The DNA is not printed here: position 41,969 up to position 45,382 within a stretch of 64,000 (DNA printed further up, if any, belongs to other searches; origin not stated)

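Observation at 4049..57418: Several dispersed families of low-complexity word repeats occupy many of the larger intergenic gaps, mostly as long inverted repeats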

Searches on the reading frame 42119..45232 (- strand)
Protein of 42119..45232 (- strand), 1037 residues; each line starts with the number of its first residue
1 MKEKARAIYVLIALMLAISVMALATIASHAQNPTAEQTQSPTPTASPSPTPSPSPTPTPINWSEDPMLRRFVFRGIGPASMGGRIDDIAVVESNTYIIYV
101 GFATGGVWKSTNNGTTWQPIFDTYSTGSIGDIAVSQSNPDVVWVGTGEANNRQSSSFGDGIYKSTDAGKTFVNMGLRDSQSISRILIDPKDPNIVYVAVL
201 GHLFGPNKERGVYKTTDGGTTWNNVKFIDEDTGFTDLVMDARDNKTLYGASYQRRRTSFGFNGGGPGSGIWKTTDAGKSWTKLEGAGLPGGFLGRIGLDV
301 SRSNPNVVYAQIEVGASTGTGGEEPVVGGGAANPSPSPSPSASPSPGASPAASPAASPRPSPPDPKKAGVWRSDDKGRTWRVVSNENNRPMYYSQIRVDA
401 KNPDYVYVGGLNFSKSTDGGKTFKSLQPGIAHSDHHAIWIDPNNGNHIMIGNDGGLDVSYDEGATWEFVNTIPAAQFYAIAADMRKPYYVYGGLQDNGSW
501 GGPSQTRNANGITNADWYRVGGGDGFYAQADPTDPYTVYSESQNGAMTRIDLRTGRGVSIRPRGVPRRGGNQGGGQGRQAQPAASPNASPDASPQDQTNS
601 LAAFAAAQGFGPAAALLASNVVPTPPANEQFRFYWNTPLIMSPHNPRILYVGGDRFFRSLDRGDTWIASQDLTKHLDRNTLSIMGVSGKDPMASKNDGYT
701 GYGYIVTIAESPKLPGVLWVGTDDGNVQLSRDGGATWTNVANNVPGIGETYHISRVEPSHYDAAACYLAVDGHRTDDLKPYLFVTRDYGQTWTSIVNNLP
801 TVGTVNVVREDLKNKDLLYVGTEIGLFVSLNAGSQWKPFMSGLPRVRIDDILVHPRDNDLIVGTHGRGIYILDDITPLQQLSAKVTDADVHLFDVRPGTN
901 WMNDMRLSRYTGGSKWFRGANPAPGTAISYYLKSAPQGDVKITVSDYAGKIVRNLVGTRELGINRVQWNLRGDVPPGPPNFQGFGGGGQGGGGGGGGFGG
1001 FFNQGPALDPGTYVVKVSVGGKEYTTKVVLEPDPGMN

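Call 15: search_protein_families(library=pfam, proteins=[window:42119-45232:-])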
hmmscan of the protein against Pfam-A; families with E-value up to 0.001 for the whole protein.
window:42119-45232:- (1037 aa): 3 families
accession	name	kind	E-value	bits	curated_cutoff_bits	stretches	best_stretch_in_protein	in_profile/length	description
PF15902.12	Sortilin-Vps10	-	1.8e-27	96.7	33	3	161-284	3-113/446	Sortilin, neurotensin receptor 3,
PF02012.26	BNR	-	1.1e-10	40.2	27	0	728-738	1-11/12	BNR/Asp-box repeat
PF13088.12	BNR_2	-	1.3e-05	25.1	31.4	0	657-796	85-202/277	BNR repeat-like domain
